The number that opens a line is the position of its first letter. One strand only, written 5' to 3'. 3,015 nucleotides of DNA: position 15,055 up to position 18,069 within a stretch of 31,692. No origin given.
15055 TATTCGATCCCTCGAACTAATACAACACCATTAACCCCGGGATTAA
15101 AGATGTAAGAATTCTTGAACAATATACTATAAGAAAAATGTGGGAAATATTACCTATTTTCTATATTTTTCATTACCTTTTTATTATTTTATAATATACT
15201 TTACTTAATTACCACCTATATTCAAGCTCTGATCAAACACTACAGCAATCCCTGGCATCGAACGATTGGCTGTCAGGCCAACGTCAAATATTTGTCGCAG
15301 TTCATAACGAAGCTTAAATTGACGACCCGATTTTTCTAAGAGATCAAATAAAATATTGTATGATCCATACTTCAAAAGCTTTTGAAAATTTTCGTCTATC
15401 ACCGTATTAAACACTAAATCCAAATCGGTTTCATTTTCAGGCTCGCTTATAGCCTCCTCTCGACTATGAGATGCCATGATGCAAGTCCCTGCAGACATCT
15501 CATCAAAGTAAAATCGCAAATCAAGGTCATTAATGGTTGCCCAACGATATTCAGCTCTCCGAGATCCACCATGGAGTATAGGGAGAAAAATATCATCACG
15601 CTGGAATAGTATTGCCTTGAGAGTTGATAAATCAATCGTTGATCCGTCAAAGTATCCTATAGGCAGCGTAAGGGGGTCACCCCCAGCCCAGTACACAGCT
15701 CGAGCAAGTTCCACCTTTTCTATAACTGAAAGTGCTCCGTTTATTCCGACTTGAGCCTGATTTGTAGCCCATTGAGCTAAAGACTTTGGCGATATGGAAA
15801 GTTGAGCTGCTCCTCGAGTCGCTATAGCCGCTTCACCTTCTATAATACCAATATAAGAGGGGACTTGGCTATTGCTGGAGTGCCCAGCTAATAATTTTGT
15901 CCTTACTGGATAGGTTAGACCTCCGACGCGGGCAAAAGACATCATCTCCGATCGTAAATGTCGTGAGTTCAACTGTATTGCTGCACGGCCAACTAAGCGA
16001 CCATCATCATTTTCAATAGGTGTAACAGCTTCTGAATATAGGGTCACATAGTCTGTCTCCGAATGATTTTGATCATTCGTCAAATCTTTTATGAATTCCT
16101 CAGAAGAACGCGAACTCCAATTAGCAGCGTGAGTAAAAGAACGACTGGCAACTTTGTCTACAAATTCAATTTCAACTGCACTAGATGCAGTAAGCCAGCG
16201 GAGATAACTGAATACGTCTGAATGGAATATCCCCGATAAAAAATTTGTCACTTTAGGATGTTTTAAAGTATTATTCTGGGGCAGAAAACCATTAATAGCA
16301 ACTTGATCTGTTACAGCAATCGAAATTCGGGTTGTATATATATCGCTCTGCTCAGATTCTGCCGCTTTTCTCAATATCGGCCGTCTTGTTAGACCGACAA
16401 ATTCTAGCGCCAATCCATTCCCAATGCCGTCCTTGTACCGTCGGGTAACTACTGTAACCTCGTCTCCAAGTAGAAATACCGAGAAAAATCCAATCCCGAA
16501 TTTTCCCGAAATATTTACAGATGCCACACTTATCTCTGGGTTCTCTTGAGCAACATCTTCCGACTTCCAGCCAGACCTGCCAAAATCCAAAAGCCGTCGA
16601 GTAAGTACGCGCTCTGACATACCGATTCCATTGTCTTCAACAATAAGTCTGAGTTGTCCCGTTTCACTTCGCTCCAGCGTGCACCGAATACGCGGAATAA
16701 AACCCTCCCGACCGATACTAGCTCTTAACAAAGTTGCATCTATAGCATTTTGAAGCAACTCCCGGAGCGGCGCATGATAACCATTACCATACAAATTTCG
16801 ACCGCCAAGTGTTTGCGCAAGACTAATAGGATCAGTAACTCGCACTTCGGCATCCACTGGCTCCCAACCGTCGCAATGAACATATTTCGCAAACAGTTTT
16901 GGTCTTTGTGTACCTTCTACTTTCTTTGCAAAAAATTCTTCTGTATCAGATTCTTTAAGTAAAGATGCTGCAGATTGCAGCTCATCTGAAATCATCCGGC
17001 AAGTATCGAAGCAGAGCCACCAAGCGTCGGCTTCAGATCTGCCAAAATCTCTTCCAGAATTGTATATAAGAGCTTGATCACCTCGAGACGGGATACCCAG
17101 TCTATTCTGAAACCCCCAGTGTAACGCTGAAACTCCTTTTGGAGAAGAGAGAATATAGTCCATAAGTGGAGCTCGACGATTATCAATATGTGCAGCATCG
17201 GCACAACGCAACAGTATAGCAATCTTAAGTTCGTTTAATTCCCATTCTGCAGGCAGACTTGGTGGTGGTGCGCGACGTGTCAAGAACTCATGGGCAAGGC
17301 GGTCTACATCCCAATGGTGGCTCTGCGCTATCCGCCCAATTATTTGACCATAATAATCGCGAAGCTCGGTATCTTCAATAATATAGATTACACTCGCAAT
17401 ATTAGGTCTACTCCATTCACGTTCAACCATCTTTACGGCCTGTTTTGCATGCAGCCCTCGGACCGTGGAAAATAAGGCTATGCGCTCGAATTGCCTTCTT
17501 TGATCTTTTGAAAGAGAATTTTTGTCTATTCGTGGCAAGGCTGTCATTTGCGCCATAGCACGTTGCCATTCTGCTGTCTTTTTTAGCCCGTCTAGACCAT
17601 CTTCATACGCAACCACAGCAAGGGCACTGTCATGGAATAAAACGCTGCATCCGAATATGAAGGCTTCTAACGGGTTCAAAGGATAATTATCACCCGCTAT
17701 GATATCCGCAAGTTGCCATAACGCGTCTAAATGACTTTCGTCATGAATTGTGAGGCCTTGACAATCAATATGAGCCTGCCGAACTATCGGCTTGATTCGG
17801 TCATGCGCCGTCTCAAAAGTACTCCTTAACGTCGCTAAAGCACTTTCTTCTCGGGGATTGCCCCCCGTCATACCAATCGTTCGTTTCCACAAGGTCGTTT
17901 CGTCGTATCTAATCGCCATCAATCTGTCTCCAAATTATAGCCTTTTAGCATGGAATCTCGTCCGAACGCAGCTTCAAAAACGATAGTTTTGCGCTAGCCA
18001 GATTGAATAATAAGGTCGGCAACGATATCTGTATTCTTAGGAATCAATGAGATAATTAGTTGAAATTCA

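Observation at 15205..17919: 905-aa HD-like / GHKL ATPase fusion with an unassigned C-terminal half: candidate undescribed defence or conflict gene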

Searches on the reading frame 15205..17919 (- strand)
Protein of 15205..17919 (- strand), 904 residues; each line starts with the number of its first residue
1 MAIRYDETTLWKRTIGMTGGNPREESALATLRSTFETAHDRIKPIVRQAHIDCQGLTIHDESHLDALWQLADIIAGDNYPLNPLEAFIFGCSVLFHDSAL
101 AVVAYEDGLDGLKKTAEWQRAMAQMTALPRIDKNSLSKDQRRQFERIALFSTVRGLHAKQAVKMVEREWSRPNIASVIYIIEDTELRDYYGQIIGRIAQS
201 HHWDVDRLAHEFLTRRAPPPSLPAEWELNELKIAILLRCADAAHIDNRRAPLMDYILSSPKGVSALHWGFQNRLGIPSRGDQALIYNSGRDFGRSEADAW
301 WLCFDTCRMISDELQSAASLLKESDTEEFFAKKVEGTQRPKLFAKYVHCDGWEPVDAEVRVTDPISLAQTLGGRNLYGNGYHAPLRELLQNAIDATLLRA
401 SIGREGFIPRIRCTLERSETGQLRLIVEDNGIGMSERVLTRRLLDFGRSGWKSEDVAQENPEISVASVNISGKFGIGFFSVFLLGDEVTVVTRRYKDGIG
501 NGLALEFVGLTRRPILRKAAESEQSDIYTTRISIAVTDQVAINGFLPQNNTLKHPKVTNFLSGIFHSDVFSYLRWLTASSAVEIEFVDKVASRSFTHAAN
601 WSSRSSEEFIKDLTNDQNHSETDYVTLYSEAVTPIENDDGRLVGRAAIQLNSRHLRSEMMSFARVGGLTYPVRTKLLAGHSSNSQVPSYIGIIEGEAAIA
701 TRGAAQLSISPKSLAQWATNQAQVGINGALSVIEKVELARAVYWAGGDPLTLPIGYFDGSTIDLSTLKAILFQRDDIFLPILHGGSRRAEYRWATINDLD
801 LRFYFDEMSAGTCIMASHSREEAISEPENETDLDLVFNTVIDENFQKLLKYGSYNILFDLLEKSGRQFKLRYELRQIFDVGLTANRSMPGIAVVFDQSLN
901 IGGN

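Call 4: search_protein_families(library=pfam, proteins=[window:15205-17919:-], max_evalue=1)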
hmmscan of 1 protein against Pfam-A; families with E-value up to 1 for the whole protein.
window:15205-17919:- (904 aa): 4 families
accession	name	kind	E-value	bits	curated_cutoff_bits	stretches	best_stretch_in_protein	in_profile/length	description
PF24391.1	HD-CE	-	1.3e-49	169.8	27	1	55-315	3-262/263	HD-CE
PF13589.12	HATPase_c_3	-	3.2e-09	37.4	25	1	385-497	7-97/137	Histidine kinase-, DNA gyrase B-, and HSP90-like ATPase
PF02518.31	HATPase_c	-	2.8e-05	24.9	26.4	1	385-448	10-63/111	Histidine kinase-, DNA gyrase B-, and HSP90-like ATPase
PF25794.1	SACS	-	0.18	12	32.8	0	470-493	98-121/247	Sacsin domain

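Call 5: search_protein_families(library=padloc, proteins=[window:15205-17919:-], max_evalue=1)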
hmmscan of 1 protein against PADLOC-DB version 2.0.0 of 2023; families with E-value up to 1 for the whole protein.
window:15205-17919:- (904 aa): 1 family
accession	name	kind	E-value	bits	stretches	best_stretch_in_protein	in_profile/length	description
PDLC03966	TmtA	-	0.016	10.9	1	385-492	47-137/1655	-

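Call 6: search_protein_families(library=ncbifam, proteins=[window:15205-17919:-], max_evalue=1)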
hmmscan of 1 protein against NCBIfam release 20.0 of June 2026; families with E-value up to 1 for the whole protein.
window:15205-17919:- (904 aa): 7 families
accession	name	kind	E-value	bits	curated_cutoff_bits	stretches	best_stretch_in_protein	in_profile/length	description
NF010683.0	PRK14083.1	equivalog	2.5e-16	59.3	455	1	385-497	31-133/604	HSP90 family protein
NF003555.1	PRK05218.1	equivalog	4.2e-14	52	371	1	385-497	28-142/614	molecular chaperone HtpG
NF050001.1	restrict_BbrUII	equivalog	8.2e-06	24.6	550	1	373-512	14-133/659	BbrUII/HgiDII family restriction enzyme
NF047352.1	P_loop_sacsin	domain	9.4e-06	26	50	1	385-490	4-79/80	sacsin N-terminal ATP-binding-like domain-containing protein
NF003218.0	PRK04184.1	equivalog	0.0002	20.1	274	1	385-439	41-91/539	DNA topoisomerase VI subunit B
TIGR01052.1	top6b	equivalog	0.0023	16.4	380.7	1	385-440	33-82/488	DNA topoisomerase VI subunit B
NF005011.0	PRK06407.1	subfamily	0.091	12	337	1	589-636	147-198/302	ornithine cyclodeaminase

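Call 9: find_homologous_proteins(query=window:15205-17919:-)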
Query window:15205-17919:- (904 aa): 1637 proteins with E <= 0.001 among 8000 candidates; the best 120 are listed.
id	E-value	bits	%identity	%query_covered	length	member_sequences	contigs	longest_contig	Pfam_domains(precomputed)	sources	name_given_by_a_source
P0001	0.0e+0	2063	100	100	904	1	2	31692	PF24391.2,PF13589.13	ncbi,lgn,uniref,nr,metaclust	ncbi:HD domain-containing protein [Zymomonas mobilis]|uniref:ATP-binding region ATPase domain protei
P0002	0.0e+0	1349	64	99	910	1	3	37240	PF24391.2,PF02518.32,PF13589.13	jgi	jgi:hypothetical protein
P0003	0.0e+0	1338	64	99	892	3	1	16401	PF24391.2,PF02518.32,PF13589.13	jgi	jgi:hypothetical protein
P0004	0.0e+0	1130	64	86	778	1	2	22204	PF24391.2,PF02518.32,PF13589.13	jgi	jgi:hypothetical protein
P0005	0.0e+0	1117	55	99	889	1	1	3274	PF24391.2,PF02518.32,PF13589.13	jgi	-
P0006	1.6e-246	839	45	98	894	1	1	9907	PF24391.2,PF13589.13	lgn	-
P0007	4.3e-209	715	41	97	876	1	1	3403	PF24391.2,PF02518.32,PF13589.13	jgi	jgi:hypothetical protein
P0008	1.1e-197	677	46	75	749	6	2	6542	PF24391.2,PF02518.32,PF13589.13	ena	-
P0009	1.3e-192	660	41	83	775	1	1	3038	PF24391.2,PF13589.13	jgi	jgi:hypothetical protein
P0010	8.4e-179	615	38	90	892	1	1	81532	PF24391.2,PF13589.13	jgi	jgi:hypothetical protein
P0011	1.1e-178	614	40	86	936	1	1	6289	PF24391.2,PF13589.13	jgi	jgi:hypothetical protein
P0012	6.1e-174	598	37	97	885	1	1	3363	PF24391.2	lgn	-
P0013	7.2e-174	598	40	86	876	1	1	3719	PF24391.2,PF13589.13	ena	-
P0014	1.3e-172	594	38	91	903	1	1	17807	PF24391.2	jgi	jgi:hypothetical protein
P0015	4.4e-172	592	37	97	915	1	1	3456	PF24391.2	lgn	-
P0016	1.7e-171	590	35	98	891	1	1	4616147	PF24391.2,PF13589.13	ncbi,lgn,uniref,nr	ncbi:ATP-binding protein [Hyphomicrobium sp. ghe19]|uniref:HD domain-containing protein n=1 Tax=Hyph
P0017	2.8e-170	586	39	94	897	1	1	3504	PF24391.2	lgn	-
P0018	6.5e-170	585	39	90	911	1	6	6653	PF24391.2,PF13589.13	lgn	-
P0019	1.3e-169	584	39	86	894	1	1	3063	PF24391.2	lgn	-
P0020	1.9e-168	580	35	94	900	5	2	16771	PF24391.2,PF13589.13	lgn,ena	-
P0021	1.5e-167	577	36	97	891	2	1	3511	PF24391.2,PF13589.13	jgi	jgi:hypothetical protein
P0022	2.0e-167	577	36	95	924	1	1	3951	PF24391.2,PF13589.13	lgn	-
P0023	9.3e-167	575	40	83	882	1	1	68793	PF24391.2,PF13589.13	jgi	jgi:hypothetical protein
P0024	1.3e-166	574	37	94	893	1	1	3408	PF24391.2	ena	-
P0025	1.6e-166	574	37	97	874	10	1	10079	PF24391.2,PF13589.13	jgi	jgi:hypothetical protein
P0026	6.7e-166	572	36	97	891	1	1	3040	PF24391.2,PF13589.13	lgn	-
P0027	8.8e-166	571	38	85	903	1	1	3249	PF24391.2,PF13589.13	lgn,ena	-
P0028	1.1e-164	568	37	90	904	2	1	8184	PF24391.2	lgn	-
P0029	1.2e-164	568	38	92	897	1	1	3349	PF24391.2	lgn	-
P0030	7.0e-164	565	37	91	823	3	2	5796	PF24391.2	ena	-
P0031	1.0e-163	565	38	90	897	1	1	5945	PF24391.2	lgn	-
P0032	1.7e-163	564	37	95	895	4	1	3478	PF24391.2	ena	-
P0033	1.1e-162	561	38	86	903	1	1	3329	PF24391.2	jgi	jgi:hypothetical protein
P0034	2.0e-162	560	36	95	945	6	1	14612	PF24391.2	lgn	-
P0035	2.3e-162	560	38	89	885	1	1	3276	PF24391.2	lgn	-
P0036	5.8e-162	559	38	86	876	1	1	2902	PF24391.2,PF13589.13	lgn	-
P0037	7.4e-162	558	37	93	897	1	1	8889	PF24391.2,PF13589.13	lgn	-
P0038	1.3e-161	558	38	86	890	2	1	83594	PF24391.2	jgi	jgi:hypothetical protein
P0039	4.5e-161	556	36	89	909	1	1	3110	PF24391.2,PF13589.13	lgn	-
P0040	4.8e-161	556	35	97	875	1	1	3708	PF24391.2,PF13589.13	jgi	jgi:hypothetical protein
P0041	9.1e-161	555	36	93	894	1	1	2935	PF24391.2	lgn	-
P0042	1.2e-160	554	36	94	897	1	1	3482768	PF24391.2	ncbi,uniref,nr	ncbi:hypothetical protein [Sphingobium sp. B11D3A]|uniref:HD domain-containing protein n=1 Tax=Sphin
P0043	1.3e-160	554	35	91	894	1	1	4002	PF24391.2,PF13589.13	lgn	-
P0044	2.5e-160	553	34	98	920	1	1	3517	PF24391.2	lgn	-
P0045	6.2e-160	552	39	80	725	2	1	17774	PF24391.2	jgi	jgi:hypothetical protein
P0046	9.6e-160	552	37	90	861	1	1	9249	PF24391.2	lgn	-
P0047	1.3e-159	551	38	87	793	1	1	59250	PF24391.2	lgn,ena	-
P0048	2.4e-159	550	36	98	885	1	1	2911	PF24391.2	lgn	-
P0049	7.3e-159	549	38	86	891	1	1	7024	PF24391.2,PF13589.13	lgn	-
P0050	4.7e-158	546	36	89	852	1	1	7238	PF24391.2,PF13589.13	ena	-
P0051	5.2e-158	546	37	86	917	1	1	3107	PF24391.2,PF13589.13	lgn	-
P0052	6.2e-158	546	37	87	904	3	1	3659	PF24391.2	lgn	-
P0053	8.8e-158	545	35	99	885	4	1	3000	PF24391.2,PF13589.13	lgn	-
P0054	1.8e-157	544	39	87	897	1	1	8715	PF24391.2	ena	-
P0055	1.1e-156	541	35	95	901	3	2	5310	PF24391.2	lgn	-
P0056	1.4e-156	541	36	89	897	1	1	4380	PF24391.2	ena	-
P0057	1.7e-156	541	42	72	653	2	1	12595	PF24391.2,PF13589.13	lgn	-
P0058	2.7e-156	540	36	90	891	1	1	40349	PF24391.2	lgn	-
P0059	4.0e-156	540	36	89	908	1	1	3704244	PF24391.2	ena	-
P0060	1.8e-155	537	38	81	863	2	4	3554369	PF24391.2,PF13589.13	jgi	-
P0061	2.6e-155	537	36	97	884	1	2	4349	PF24391.2,PF13589.13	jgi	jgi:hypothetical protein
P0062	8.4e-155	535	35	89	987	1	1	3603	PF24391.2,PF13589.13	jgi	-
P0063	1.6e-154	534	36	90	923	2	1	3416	PF24391.2,PF13589.13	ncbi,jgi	jgi:hypothetical protein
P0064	3.4e-154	533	36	89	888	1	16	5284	PF24391.2,PF13589.13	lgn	-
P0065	6.2e-154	532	35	86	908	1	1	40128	PF24391.2,PF13589.13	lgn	-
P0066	6.7e-154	532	35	90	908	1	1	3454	PF24391.2,PF13589.13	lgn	-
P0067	9.3e-154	532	34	97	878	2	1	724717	PF24391.2,PF13589.13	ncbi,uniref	ncbi:HD domain-containing protein [Bradyrhizobium oligotrophicum]|uniref:HD domain-containing protei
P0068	4.1e-153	530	38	85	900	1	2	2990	PF24391.2,PF13589.13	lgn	-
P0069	2.6e-152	527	36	86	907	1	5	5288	PF24391.2,PF02518.32,PF13589.13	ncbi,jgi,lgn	jgi:hypothetical protein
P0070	2.7e-152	527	37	85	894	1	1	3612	PF24391.2,PF13589.13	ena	-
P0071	1.6e-151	524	36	89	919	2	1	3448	PF24391.2,PF13589.13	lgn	-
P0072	2.4e-151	524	37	86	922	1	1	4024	PF24391.2,PF13589.13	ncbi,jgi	jgi:hypothetical protein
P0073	4.0e-151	523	37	86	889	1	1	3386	PF24391.2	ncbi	-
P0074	4.8e-151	523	35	95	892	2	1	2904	PF24391.2,PF13589.13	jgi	-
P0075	1.4e-150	521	40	79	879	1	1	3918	PF24391.2,PF13589.13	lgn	-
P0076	3.0e-150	520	33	98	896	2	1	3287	PF24391.2,PF13589.13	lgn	-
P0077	3.3e-150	520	36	89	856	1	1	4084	PF24391.2,PF13589.13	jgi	jgi:hypothetical protein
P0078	1.2e-149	518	37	91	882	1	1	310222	PF24391.2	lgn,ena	-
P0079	4.1e-149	516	35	86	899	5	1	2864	PF24391.2,PF13589.13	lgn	-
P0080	1.2e-148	515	35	86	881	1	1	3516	PF24391.2,PF13589.13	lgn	-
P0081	2.2e-148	514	38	81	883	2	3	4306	PF24391.2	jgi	-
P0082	1.1e-147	512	33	97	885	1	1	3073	PF24391.2,PF13589.13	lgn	-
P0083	1.1e-147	512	35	86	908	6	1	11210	PF24391.2,PF13589.13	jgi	-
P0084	1.6e-147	511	36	86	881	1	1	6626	PF24391.2,PF13589.13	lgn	-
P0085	2.5e-147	510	36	91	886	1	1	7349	PF24391.2,PF13589.13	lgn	-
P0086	3.2e-147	510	36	87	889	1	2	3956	PF24391.2,PF13589.13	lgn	-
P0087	4.8e-147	509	37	86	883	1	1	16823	PF24391.2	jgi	jgi:hypothetical protein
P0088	2.9e-146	507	36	88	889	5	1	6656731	PF24391.2,PF13589.13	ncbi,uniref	ncbi:ATP-binding protein [Methylobacterium fujisawaense]|uniref:HD domain-containing protein n=1 Tax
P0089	3.5e-146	507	35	86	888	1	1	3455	PF24391.2,PF13589.13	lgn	-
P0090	1.2e-145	505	35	86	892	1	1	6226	PF24391.2,PF13589.13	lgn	-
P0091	1.4e-145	505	35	86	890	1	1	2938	PF24391.2,PF13589.13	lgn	-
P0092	4.0e-145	503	38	78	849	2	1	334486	PF24391.2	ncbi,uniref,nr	ncbi:ATP-binding protein [Caulobacter sp. BP25]|uniref:HD domain-containing protein n=1 Tax=Caulobac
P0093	5.4e-145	503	32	92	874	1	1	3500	PF24391.2,PF13589.13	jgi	jgi:hypothetical protein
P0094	6.8e-145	502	37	80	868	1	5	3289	PF24391.2,PF13589.13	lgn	-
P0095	1.5e-144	501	36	85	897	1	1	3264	PF24391.2,PF13589.13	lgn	-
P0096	1.6e-144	501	35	84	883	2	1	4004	PF24391.2,PF13589.13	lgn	-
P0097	1.7e-144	501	35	94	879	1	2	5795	PF24391.2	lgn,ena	-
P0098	3.4e-144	500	35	86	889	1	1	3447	PF24391.2,PF13589.13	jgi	jgi:hypothetical protein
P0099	5.0e-144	499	33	90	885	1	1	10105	PF24391.2,PF13589.13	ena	-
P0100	5.8e-144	499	45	60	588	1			PF24391.2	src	-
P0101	6.9e-144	499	37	86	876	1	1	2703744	PF24391.2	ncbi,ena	-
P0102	1.3e-143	498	39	79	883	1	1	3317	PF24391.2,PF13589.13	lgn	-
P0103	1.6e-143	498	37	86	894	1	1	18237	PF24391.2,PF13589.13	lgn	-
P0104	5.3e-143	496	36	87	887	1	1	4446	PF24391.2,PF13589.13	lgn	-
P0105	9.8e-143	495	36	85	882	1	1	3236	PF24391.2,PF13589.13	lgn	-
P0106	1.3e-142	495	37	86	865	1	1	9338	PF24391.2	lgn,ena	-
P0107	2.2e-142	494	34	86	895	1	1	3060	PF24391.2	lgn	-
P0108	5.4e-142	493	33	97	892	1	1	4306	PF24391.2,PF13589.13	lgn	-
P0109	7.9e-142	492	36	83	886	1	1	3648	PF24391.2,PF13589.13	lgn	-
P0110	1.3e-141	492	35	86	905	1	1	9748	PF24391.2,PF13589.13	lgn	-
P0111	1.9e-141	491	36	86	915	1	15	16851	PF24391.2,PF13589.13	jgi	jgi:hypothetical protein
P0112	2.1e-141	491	36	86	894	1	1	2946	PF24391.2,PF13589.13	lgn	-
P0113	2.5e-141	491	33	95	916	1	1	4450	PF24391.2,PF13589.13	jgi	jgi:Histidine kinase-, DNA gyrase B-, and HSP90-like ATPase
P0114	3.0e-141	490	34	94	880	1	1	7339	PF24391.2,PF13589.13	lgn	-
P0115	4.2e-141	490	37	85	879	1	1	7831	PF24391.2,PF13589.13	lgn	-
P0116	8.7e-141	489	41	68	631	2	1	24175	PF24391.2,PF13589.13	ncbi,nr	ncbi:MAG TPA: ATP-binding protein, partial [Caulobacterales bacterium]|nr:ATP-binding protein [Caulo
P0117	2.2e-140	487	35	85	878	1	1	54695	PF24391.2,PF13589.13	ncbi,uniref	ncbi:ATP-binding protein [Methylocystis sp. 9N]|uniref:ATP-binding protein n=1 Tax=Methylocystis bor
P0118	4.5e-140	486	35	86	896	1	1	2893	PF24391.2,PF13589.13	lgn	-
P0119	7.4e-140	486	35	86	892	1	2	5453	PF24391.2,PF13589.13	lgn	-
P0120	9.3e-140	485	35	92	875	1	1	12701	PF24391.2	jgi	jgi:hypothetical protein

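Call 19: find_encoding_contigs(protein=P0002, flank=8000, max_places=3)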
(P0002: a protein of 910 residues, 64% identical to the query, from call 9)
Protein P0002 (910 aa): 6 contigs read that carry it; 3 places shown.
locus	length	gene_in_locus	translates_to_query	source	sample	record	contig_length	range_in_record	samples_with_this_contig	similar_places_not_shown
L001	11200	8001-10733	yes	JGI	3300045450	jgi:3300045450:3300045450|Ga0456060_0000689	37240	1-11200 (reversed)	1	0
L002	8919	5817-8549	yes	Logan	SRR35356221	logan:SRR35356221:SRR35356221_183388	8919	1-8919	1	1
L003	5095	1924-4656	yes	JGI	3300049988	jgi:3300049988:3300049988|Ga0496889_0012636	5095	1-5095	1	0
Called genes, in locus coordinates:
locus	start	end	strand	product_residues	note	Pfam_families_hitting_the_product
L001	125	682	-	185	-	PF13302:Acetyltransf_3, PF00583:Acetyltransf_1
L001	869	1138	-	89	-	PF01016:Ribosomal_L27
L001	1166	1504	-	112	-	PF00829:Ribosomal_L21p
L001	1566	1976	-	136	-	PF08755:YccV-like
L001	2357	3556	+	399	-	PF13356:Arm-DNA-bind_3, PF22022:Phage_int_M, PF00589:Phage_integrase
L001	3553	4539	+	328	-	-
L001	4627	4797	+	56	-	PF12728:HTH_17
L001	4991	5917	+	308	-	-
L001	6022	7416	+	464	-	PF13148:DUF3987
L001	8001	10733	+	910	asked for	PF24391:HD-CE, PF02518:HATPase_c (weak), PF13589:HATPase_c_3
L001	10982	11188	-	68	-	-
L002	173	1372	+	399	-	PF13356:Arm-DNA-bind_3, PF22022:Phage_int_M, PF00589:Phage_integrase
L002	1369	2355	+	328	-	-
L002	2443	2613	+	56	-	PF12728:HTH_17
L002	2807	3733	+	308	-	-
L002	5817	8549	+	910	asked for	PF24391:HD-CE, PF02518:HATPase_c (weak), PF13589:HATPase_c_3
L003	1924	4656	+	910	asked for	PF24391:HD-CE, PF02518:HATPase_c (weak), PF13589:HATPase_c_3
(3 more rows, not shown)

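Call 20: find_encoding_contigs(protein=P0016, flank=8000, max_places=2)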
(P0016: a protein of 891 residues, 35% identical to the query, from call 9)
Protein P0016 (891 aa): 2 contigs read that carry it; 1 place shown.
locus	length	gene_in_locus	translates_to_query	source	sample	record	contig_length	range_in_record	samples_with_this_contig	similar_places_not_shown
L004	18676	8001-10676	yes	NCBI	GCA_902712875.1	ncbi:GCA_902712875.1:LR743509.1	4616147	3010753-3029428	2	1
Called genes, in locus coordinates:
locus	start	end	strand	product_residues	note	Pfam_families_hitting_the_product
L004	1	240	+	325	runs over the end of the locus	PF00145:DNA_methylase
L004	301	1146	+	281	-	PF09126:NaeI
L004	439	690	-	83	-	-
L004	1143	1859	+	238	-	-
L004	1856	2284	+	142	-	PF03852:Vsr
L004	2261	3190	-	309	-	-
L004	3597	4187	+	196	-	PF00239:Resolvase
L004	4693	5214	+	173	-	-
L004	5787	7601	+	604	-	-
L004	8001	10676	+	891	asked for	PF24391:HD-CE, PF13589:HATPase_c_3 (weak)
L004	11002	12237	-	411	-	PF20172:DUF6538 (weak), PF00589:Phage_integrase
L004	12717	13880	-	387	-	PF01757:Acyl_transf_3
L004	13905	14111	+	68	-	-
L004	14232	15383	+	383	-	PF00534:Glycos_transf_1 (faint)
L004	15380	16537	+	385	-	PF05575:V_cholerae_RfbT (weak), PF05050:Methyltransf_21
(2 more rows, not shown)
